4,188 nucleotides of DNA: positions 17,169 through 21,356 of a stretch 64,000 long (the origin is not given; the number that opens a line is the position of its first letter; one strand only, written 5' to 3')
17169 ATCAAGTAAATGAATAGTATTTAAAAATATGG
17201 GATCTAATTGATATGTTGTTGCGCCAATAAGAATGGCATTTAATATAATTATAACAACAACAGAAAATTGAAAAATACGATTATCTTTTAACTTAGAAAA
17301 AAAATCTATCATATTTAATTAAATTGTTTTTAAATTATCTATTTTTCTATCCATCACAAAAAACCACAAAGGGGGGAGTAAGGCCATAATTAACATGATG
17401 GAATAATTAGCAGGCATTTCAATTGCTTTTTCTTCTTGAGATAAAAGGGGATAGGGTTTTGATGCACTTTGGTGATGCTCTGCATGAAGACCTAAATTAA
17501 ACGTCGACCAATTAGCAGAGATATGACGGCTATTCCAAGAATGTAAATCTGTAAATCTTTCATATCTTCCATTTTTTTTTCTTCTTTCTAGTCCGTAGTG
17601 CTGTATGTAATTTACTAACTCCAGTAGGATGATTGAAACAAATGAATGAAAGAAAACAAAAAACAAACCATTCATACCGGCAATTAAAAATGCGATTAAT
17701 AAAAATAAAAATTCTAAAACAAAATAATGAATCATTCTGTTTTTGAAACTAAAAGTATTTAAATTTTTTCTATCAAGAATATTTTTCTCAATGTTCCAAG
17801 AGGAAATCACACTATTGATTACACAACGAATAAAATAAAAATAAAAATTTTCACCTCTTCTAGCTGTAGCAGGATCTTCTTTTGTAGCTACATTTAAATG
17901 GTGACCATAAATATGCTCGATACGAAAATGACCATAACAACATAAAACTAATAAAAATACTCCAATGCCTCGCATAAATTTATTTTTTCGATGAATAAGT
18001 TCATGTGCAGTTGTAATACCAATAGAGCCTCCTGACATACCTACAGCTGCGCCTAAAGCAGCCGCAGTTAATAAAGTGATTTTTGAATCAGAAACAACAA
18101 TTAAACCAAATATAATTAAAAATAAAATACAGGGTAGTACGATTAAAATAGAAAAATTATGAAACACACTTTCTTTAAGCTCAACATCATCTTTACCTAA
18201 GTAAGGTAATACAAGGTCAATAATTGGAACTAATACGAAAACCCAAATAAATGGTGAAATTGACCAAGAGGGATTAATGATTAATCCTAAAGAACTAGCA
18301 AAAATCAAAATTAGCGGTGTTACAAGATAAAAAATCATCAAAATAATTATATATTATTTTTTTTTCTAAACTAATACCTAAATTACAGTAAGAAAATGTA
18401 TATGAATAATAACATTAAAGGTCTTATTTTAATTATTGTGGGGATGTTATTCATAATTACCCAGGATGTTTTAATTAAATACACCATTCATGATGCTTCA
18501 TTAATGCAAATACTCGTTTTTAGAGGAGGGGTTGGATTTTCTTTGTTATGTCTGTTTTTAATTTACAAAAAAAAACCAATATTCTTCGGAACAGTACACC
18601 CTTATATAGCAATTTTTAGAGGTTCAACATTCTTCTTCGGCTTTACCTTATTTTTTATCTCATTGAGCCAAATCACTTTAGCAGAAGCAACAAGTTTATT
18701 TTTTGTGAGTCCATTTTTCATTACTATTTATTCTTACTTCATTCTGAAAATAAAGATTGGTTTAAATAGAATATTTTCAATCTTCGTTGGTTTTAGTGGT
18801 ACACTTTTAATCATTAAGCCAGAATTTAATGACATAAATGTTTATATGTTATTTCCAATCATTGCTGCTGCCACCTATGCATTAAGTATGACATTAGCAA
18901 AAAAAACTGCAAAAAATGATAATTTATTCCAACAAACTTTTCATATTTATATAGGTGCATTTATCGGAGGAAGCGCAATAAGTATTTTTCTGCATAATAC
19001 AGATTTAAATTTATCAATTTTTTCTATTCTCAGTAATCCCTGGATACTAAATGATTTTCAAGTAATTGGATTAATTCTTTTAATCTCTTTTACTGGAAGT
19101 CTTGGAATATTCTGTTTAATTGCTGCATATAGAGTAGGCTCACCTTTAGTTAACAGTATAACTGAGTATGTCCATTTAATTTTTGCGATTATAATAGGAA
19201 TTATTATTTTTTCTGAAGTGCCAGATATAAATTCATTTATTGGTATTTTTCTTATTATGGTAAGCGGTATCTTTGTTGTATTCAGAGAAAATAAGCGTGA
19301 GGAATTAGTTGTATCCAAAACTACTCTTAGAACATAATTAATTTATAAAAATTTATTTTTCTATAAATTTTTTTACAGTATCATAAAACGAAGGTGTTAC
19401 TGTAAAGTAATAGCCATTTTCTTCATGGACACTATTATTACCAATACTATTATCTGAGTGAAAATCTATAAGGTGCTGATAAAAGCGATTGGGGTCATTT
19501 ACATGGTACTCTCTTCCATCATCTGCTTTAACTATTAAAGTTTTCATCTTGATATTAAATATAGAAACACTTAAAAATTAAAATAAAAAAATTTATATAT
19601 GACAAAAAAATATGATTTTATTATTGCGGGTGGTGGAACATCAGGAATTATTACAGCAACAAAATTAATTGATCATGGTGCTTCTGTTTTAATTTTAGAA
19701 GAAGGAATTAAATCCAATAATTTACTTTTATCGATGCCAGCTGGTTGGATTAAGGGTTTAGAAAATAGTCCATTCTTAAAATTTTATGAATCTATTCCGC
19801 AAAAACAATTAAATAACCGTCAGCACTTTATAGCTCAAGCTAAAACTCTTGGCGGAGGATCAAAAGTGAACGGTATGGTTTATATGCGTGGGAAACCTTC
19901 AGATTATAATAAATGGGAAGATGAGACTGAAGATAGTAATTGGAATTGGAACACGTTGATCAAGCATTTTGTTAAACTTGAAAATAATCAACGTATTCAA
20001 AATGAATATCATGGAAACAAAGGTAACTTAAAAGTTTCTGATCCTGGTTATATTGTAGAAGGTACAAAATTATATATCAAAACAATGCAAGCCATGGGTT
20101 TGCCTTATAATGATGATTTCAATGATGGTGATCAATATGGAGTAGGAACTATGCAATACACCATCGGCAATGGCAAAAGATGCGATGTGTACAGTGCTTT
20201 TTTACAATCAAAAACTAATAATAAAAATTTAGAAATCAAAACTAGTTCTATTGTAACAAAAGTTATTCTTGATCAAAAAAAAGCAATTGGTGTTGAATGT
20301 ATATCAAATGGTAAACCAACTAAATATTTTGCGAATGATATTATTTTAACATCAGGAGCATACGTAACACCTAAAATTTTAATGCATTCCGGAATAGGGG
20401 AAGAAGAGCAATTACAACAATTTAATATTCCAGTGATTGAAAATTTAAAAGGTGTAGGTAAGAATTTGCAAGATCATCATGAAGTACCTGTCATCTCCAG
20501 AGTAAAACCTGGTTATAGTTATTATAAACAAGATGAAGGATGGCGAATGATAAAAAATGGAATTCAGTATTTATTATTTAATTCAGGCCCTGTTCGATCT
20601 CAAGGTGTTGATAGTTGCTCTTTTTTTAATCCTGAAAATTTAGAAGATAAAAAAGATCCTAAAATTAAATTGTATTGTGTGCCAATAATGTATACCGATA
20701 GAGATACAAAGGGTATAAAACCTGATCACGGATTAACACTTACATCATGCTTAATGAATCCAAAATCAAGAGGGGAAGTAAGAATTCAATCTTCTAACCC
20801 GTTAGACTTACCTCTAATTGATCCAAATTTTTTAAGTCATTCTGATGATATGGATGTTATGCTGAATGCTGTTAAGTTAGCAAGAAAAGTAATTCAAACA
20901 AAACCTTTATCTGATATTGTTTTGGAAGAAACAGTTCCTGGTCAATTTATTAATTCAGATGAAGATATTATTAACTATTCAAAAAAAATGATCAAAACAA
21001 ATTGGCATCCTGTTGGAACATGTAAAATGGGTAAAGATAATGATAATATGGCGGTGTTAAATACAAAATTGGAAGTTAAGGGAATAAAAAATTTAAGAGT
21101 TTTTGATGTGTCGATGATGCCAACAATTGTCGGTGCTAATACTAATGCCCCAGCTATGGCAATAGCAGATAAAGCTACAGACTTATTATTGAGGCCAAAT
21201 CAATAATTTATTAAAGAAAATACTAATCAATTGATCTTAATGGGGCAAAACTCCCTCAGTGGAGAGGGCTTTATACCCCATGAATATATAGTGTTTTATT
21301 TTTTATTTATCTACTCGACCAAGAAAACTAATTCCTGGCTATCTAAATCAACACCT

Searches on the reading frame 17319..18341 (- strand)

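Call 45: search_protein_families(library=ncbifam, proteins=[window:17319-18341:-], max_evalue=1e-8)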
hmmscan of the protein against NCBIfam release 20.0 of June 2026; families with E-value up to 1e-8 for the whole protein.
window:17319-18341:- (340 aa): 0 families

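Call 87: search_protein_families(library=padloc, proteins=[window:17319-18341:-], max_evalue=0.0001)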
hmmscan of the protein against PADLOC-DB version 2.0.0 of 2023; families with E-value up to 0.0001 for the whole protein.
window:17319-18341:- (340 aa): 0 families

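Call 88: search_protein_families(library=pfam, proteins=[window:17319-18341:-], max_evalue=0.00001)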
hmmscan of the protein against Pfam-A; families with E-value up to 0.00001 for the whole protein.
window:17319-18341:- (340 aa): 1 family
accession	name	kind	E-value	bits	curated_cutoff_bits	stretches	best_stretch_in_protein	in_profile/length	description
PF00487.30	FA_desaturase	-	1.7e-32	113.6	29.7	1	93-303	5-234/253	Fatty acid desaturase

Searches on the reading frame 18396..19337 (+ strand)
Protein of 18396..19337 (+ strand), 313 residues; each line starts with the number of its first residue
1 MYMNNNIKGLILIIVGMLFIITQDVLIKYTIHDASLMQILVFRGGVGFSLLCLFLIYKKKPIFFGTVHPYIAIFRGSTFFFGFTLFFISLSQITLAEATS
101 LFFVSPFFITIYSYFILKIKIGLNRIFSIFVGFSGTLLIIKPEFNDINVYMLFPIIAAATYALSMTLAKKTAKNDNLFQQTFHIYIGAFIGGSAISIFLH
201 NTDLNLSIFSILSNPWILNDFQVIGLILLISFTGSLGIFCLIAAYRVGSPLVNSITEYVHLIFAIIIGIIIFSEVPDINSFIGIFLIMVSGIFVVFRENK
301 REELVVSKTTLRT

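Call 45: search_protein_families(library=ncbifam, proteins=[window:18396-19337:+], max_evalue=1e-8)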
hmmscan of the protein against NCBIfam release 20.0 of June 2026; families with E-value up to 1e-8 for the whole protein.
window:18396-19337:+ (313 aa): 1 family
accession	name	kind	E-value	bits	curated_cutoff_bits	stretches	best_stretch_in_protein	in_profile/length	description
TIGR00950.1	2A78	equivalog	6.2e-12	45.5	230.2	1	36-290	18-262/264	carboxylate/amino acid/amine transporter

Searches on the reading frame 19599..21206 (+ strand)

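Call 13: search_protein_families(library=ncbifam, proteins=[window:19599-21206:+], max_evalue=1e-10)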
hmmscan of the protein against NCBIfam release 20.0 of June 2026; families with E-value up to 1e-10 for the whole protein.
window:19599-21206:+ (535 aa): 4 families
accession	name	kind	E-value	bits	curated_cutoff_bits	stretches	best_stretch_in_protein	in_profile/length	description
NF002550.0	PRK02106.1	subfamily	8.3e-137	457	605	1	2-531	3-534/563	choline dehydrogenase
TIGR01810.1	betA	equivalog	2.4e-115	386.2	732.1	1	6-530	1-526/532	choline dehydrogenase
TIGR03970.1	mycofact_MftG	equivalog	8e-74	249.3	387.45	2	6-303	2-301/487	mycofactocin dehydrogenase MftG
TIGR04542.1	GMC_mycofac_2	equivalog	8.9e-23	81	400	1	6-273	1-244/425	mycofactocin system GMC family oxidoreductase MftG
